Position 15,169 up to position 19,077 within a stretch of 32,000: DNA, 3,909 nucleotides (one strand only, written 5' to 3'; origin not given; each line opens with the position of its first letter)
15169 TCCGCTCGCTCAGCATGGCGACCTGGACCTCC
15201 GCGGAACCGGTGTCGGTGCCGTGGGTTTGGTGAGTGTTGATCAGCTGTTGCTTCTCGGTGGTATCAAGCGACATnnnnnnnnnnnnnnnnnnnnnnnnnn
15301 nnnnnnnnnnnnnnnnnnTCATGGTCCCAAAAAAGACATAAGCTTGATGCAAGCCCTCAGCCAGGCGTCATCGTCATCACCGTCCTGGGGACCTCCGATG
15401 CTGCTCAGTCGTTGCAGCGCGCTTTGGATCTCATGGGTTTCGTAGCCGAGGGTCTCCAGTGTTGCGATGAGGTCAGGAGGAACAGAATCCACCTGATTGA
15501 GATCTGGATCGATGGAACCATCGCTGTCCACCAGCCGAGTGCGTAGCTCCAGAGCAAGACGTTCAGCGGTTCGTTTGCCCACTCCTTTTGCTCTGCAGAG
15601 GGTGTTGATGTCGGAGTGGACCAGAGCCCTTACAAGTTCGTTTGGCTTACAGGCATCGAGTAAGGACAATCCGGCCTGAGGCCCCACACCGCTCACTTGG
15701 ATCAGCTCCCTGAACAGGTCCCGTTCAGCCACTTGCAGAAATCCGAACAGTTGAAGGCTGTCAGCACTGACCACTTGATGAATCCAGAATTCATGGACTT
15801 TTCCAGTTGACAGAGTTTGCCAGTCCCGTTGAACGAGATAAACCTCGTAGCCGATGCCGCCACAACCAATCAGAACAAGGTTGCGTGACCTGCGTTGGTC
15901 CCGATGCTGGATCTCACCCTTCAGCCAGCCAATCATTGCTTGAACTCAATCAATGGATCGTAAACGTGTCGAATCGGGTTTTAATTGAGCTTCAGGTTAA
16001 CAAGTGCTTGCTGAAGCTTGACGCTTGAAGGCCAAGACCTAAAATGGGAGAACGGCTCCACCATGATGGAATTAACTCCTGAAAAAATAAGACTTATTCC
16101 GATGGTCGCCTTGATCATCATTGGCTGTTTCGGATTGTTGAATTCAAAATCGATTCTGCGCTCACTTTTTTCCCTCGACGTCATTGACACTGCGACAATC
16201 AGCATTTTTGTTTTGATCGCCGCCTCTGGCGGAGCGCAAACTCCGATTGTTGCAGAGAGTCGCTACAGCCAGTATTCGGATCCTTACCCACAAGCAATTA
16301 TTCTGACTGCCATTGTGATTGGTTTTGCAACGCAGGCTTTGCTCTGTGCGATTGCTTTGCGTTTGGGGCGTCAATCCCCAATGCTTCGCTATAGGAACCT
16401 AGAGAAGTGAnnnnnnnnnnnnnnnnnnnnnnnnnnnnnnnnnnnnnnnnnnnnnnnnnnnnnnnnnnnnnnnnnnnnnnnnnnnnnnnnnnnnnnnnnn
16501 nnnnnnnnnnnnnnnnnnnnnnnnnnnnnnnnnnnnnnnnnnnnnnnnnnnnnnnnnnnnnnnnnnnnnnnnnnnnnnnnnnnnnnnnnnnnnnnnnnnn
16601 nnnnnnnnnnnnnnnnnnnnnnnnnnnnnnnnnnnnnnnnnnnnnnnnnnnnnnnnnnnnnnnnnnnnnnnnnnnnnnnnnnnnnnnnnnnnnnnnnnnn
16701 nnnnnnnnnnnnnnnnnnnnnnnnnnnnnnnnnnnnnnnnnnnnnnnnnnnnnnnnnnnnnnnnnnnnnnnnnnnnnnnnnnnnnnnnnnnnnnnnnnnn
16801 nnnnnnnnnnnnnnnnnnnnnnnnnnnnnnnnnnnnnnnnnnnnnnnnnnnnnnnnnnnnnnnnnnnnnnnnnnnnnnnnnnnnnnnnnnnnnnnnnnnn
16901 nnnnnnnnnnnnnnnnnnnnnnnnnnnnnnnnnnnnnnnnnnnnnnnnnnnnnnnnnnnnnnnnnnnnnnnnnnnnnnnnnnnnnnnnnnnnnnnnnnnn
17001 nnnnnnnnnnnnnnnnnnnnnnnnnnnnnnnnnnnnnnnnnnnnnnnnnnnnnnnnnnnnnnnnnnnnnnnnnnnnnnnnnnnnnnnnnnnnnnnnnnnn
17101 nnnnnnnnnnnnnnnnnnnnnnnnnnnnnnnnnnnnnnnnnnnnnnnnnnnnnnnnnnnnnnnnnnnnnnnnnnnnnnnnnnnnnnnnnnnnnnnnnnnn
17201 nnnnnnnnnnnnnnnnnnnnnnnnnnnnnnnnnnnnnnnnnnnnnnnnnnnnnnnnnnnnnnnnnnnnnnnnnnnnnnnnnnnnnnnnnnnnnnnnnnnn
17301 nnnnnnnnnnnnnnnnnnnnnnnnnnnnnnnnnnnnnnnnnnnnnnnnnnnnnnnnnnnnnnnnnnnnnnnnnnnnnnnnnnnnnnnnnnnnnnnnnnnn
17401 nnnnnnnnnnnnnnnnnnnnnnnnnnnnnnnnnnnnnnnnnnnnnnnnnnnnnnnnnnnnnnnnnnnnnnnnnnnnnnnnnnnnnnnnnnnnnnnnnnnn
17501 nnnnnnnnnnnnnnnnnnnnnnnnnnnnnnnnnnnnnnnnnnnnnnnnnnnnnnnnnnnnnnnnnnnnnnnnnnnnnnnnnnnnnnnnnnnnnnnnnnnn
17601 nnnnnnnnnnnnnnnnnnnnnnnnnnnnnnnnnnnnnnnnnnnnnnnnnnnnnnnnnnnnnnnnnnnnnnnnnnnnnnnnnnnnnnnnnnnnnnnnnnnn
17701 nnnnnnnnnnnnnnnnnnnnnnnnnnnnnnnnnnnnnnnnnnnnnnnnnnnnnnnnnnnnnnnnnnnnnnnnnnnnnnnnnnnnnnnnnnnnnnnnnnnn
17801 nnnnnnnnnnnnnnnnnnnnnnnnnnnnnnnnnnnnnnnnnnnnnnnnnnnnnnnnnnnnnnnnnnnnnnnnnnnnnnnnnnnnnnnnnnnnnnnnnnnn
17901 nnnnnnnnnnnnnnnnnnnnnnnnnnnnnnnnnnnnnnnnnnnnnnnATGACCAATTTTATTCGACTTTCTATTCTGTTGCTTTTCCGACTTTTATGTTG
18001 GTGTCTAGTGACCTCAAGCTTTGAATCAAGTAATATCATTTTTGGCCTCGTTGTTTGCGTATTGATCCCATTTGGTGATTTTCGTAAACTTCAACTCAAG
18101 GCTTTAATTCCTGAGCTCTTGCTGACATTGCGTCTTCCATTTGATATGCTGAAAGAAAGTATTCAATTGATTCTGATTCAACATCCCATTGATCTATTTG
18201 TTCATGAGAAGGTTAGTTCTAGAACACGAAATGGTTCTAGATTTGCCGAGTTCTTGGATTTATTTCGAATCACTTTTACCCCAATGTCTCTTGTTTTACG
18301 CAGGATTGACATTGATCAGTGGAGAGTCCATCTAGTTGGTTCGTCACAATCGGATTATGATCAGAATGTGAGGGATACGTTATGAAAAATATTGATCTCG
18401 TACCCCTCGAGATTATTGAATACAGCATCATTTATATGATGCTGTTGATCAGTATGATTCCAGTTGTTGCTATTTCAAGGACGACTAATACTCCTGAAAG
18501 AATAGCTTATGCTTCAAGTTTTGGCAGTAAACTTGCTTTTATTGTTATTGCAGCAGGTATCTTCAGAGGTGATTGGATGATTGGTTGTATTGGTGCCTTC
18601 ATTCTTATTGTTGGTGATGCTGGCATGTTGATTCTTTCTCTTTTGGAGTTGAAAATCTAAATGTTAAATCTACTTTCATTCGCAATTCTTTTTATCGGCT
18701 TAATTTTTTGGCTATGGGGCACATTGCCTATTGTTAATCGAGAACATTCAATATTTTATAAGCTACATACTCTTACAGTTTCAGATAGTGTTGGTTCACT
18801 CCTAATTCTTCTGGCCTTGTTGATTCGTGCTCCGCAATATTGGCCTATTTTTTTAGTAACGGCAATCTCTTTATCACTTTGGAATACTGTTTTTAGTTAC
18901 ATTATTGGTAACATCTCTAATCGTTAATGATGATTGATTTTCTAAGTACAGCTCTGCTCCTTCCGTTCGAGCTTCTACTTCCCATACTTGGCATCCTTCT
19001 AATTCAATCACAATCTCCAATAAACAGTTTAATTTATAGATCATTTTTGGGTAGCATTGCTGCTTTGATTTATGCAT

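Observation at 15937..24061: An 8.1-kb AT-rich island with no mobility genes sits between ruvA and the dnaG-side core genes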

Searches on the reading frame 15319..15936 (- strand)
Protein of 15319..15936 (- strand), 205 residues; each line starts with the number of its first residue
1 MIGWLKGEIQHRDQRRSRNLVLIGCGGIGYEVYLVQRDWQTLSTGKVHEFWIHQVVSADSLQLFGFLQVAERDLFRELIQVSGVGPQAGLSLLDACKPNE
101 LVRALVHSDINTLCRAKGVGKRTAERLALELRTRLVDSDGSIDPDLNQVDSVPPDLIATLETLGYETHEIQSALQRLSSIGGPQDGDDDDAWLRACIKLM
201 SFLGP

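Call 5: search_protein_families(library=pfam, proteins=[window:15319-15936:-], max_evalue=0.01)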
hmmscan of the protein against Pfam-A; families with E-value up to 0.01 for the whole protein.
window:15319-15936:- (205 aa): 4 families
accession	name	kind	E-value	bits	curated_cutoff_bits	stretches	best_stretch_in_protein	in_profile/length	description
PF14520.12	HHH_5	-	2.1e-14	54.1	27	1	75-132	1-56/57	Helix-hairpin-helix domain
PF01330.27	RuvA_N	-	2e-11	44.2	23.6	1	1-65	1-61/61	RuvA N terminal domain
PF07499.19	RuvA_C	-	3.7e-07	31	24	1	155-201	5-47/47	RuvA, C-terminal domain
PF21176.3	RecR_HhH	-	0.0013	19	27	0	111-131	6-26/45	RecR, helix-hairpin-helix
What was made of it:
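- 15319..15936 (-): ruvA. It is a core gene, but its allele is part of the exchanged tract. Pfam finds RuvA_N, HHH_5 and RuvA_C (call 5).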

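Call 8: find_encoding_contigs(protein=window:15319-15936:-, flank=10000, max_places=6)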
Protein window:15319-15936:- (205 aa): no gene with exactly this product is on record in the collection.

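Call 9: find_related_loci(query=window:15319-15936:-, collection=genome_contigs, flank=10000)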
Query window:15319-15936:- (205 aa) in genome_contigs; peptide patterns used: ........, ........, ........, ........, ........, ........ (x = any residue, [..] = any of these).
113 stretches matched a pattern; 21 encode a relative of the query (tblastn E <= 1e-3); 21 distinct loci.
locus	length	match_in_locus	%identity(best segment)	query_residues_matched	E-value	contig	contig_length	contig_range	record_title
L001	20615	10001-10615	58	1-205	6e-79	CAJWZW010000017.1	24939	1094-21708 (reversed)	MAG TPA_asm: uncultured Synechococcus sp. isolate ERR598943_bin.25_MetaBAT_v2.12.1_MAG genome assembly, contig: NODE_193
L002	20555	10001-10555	43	1-175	2e-42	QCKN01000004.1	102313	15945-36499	Prochlorococcus sp. AG-409-P03 Ga0171901_104, whole genome shotgun sequence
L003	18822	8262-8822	35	1-179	3e-37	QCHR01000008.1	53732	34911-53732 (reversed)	Prochlorococcus sp. AG-402-G06 Ga0171860_108, whole genome shotgun sequence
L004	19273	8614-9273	40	1-201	4e-37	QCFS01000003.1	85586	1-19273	Prochlorococcus sp. AG-363-M17 Ga0115812_103, whole genome shotgun sequence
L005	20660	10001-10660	36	1-201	2e-35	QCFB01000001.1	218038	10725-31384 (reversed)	Prochlorococcus sp. AG-363-A16 Ga0115795_101, whole genome shotgun sequence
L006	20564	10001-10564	38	1-178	3e-35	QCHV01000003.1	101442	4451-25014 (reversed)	Prochlorococcus sp. AG-402-G22 Ga0115726_103, whole genome shotgun sequence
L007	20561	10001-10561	35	1-201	8e-34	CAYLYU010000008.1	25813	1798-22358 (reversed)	MAG TPA_asm: uncultured Zetaproteobacteria bacterium isolate binchicken_co275_171 genome assembly, contig: NODE_2248_len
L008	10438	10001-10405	45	1-135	7e-34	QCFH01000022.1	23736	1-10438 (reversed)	Prochlorococcus sp. AG-363-C02 Ga0115801_122, whole genome shotgun sequence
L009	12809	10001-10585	33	1-198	4e-33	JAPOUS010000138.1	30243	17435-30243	MAG: Cellvibrionales bacterium isolate CLI1_bin_2 NODE_76_length_30243_cov_12.0897, whole genome shotgun sequence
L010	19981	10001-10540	35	1-179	4e-31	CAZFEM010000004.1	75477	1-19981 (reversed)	MAG TPA_asm: uncultured Gammaproteobacteria bacterium isolate binchicken_co366_9 genome assembly, contig: NODE_127_lengt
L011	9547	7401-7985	33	1-198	8e-31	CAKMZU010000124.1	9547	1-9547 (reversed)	uncultured Gammaproteobacteria bacterium isolate LS06H_Bin2 genome assembly, contig: NODE_439_length_9547_cov_2.732722,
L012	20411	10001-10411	39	1-141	9e-31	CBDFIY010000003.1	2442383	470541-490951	MAG: Pseudomonadales bacterium isolate 732b8353-40a6-47e4-8a07-8e21e91ef87e genome assembly, contig: contig_3, whole gen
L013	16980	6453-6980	38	1-177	2e-30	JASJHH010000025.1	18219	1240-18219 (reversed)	MAG: Legionella sp. isolate ArS5.bin.30 ArvSed_k141_1101223, whole genome shotgun sequence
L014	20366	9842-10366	36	1-177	1e-29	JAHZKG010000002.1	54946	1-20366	MAG: Gammaproteobacteria bacterium isolate O_S4.2_bin.20 k141_26217, whole genome shotgun sequence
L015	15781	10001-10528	36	1-177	2e-29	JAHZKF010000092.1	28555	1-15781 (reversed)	MAG: Gammaproteobacteria bacterium isolate O_S4.2_bin.2 k141_1266667, whole genome shotgun sequence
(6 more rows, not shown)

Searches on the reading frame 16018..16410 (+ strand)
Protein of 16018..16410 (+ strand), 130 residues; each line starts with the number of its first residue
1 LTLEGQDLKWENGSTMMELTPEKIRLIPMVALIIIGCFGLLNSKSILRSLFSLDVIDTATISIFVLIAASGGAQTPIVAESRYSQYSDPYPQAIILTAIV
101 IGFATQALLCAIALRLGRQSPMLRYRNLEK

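Call 4: search_protein_families(library=pfam, proteins=[window:16018-16410:+], max_evalue=0.01)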
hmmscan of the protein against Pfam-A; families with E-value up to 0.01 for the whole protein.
window:16018-16410:+ (130 aa): 1 family
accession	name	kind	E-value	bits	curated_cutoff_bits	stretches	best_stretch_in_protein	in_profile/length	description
PF00420.29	Oxidored_q2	-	1.4e-17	63.6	26.1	1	29-128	6-90/95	NADH-ubiquinone/plastoquinone oxidoreductase chain 4L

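Call 30: search_protein_families(library=ncbifam, proteins=[window:16018-16410:+], max_evalue=0.01)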
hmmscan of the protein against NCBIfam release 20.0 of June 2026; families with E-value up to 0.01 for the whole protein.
window:16018-16410:+ (130 aa): 17 families
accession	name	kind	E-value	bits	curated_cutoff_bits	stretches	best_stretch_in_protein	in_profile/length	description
NF005620.0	PRK07375.1-5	equivalog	1.1e-40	138.2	91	1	25-130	4-109/113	putative monovalent cation/H+ antiporter subunit C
NF005621.0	PRK07375.1-6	equivalog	1.2e-15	57.4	126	1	16-124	1-109/120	putative monovalent cation/H+ antiporter subunit C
TIGR00941.1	2a6301s03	subfamily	3.1e-14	53.4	161.2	1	31-115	11-93/104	multicomponent Na+:H+ antiporter, MnhC subunit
NF005624.0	PRK07375.2-3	equivalog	1.9e-13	50.5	95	1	27-120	9-101/105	cation:proton antiporter subunit C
NF006372.0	PRK08600.1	equivalog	2.3e-13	50.2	127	1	31-115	10-93/113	Na(+)/H(+) antiporter subunit C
NF005929.0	PRK07946.1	equivalog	4.5e-12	46.1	157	1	26-115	8-96/204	Na(+)/H(+) antiporter subunit C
NF009303.0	PRK12660.1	subfamily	1.9e-11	43.9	132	1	29-116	9-95/114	putative monovalent cation/H+ antiporter subunit C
NF006573.0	PRK09094.1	equivalog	4e-11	42.9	105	1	61-115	39-97/114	Na+/H+ antiporter subunit C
NF005623.0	PRK07375.2-2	equivalog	6.2e-11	42.4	81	1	29-118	6-92/93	putative monovalent cation/H+ antiporter subunit C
NF005622.0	PRK07375.2-1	equivalog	5.3e-10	39.7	185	1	30-119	7-95/179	putative monovalent cation/H+ antiporter subunit C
NF009301.0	PRK12658.1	equivalog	1.6e-09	37.6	156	1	29-115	8-97/125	Na+/H+ antiporter subunit C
NF005619.0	PRK07375.1-4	equivalog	8.4e-09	35.8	145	1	26-109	4-88/111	Na+/H+ antiporter subunit C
NF009302.0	PRK12659.1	equivalog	1.1e-08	35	154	1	38-110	17-92/117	Na+/H+ antiporter subunit C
NF009304.0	PRK12661.1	equivalog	2.3e-08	34.2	152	1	72-116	79-123/140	putative monovalent cation/H+ antiporter subunit C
NF005625.0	PRK07375.2-4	equivalog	1e-07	31.8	165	1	30-118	7-94/141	putative monovalent cation/H+ antiporter subunit C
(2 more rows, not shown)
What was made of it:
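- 16066..16410 (+): mrpC (NuoK/MbhG-like subunit). The likely start is the ATG at 16066, which gives 114 aa. NCBIfam NF005620 scores 138 bits, above its 91-bit cut-off (calls 4, 30).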

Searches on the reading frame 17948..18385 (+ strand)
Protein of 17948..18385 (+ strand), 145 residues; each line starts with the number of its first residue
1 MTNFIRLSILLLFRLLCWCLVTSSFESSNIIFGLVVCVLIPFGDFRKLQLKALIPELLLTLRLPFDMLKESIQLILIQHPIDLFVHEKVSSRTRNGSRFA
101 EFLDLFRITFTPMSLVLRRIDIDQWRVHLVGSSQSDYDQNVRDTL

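Call 4: search_protein_families(library=pfam, proteins=[window:17948-18385:+], max_evalue=0.01)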
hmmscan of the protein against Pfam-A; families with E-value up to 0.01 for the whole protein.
window:17948-18385:+ (145 aa): 1 family
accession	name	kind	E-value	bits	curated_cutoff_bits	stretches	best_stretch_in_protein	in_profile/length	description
PF01899.21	MNHE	-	0.00051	20.3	27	1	13-132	3-124/145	Na+/H+ ion antiporter subunit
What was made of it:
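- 17948..18385 (+): mrpE-like subunit (tentative). PF01899 MNHE gives E=5e-4, below the gathering score (call 4).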

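Call 30: search_protein_families(library=ncbifam, proteins=[window:17948-18385:+], max_evalue=0.01)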
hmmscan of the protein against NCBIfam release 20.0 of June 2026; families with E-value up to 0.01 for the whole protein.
window:17948-18385:+ (145 aa): 0 families

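Call 72: search_solved_structures(query=A2, max_evalue=10)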
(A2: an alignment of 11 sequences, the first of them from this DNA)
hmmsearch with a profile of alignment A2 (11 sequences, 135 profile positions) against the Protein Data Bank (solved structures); distinct sequences matched with E-value up to 10: 3.
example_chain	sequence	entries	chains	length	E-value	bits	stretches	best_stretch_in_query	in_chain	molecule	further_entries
6u8y_A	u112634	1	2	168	0.41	13.6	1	4-46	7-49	Monovalent cation/H+ antiporter subunit E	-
8x9w_F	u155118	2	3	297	1.1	12.2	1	24-108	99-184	Tri2A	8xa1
6z16_E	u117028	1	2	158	8.4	9.3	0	8-129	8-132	Multisubunit Na+/H+ antiporter, E subunit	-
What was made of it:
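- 17948..18385 (+): A profile of 11 alleles gives only E=0.41 against the MrpE-like chain 6U8Y_A (call 72).
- On Canonical Mrp (CPA3) antiporter, groups 1 and 2: E has only sub-threshold hits (calls 4, 72).
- Tried and rejected: The MrpE profile gave only E=0.41 (call 72).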

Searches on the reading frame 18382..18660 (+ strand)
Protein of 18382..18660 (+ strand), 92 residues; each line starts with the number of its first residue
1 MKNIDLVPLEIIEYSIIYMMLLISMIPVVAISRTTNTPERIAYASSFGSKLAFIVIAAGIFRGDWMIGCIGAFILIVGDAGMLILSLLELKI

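Call 4: search_protein_families(library=pfam, proteins=[window:18382-18660:+], max_evalue=0.01)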
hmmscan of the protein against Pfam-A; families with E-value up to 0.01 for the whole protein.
window:18382-18660:+ (92 aa): 0 families

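Call 30: search_protein_families(library=ncbifam, proteins=[window:18382-18660:+], max_evalue=0.01)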
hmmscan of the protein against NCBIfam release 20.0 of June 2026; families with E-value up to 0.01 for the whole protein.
window:18382-18660:+ (92 aa): 0 families

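Call 71: search_solved_structures(query=A1, max_evalue=10)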
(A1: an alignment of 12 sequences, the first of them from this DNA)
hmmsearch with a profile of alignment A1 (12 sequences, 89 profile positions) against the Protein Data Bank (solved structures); distinct sequences matched with E-value up to 10: 0.
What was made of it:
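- MrpF has no sequence support and MrpE only weak support (calls 71, 72).
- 18382..18660 (+): mrpF-position subunit (92 aa, membrane protein). The assignment rests on position only. There is no Pfam, NCBIfam or PDB-profile hit (calls 4, 30, 71).
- On Canonical Mrp (CPA3) antiporter, groups 1 and 2: F has no hit and is assigned by position and size alone (calls 4, 30, 71).
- Tried and rejected: A profile of 12 MrpF-position proteins had no hit against PDB sequences, even at E<=10 (call 71).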

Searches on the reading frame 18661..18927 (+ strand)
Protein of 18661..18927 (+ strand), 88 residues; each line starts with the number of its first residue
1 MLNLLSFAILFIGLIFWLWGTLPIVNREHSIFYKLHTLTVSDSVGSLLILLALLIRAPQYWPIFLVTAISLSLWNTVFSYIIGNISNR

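Call 4: search_protein_families(library=pfam, proteins=[window:18661-18927:+], max_evalue=0.01)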
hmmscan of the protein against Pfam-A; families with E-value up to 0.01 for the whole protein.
window:18661-18927:+ (88 aa): 1 family
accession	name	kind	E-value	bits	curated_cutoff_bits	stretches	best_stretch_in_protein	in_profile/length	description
PF03334.19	PhaG_MnhG_YufB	-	4.5e-14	52.9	23.4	1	10-84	2-77/80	Na+/H+ antiporter subunit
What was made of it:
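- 18661..18927 (+): mrpG. PF03334 scores 52.9 bits (call 4).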

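Call 30: search_protein_families(library=ncbifam, proteins=[window:18661-18927:+], max_evalue=0.01)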
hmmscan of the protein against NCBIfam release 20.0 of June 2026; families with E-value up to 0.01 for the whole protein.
window:18661-18927:+ (88 aa): 4 families
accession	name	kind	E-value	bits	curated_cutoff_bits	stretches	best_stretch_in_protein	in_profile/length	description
NF009311.0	PRK12670.1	equivalog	1.1e-06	28.5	116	1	1-58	1-57/99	putative monovalent cation/H+ antiporter subunit G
TIGR01300.1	CPA3_mnhG_phaG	equivalog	1.5e-05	25.2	63.1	1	9-83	2-79/97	monovalent cation/H(+) antiporter subunit G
NF009320.0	PRK12675.1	equivalog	0.00043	20.8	128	1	7-82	4-81/104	putative monovalent cation/H+ antiporter subunit G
NF009314.0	PRK12674.1-2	subfamily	0.0007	19.3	102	1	2-68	4-67/116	Na+/H+ antiporter subunit G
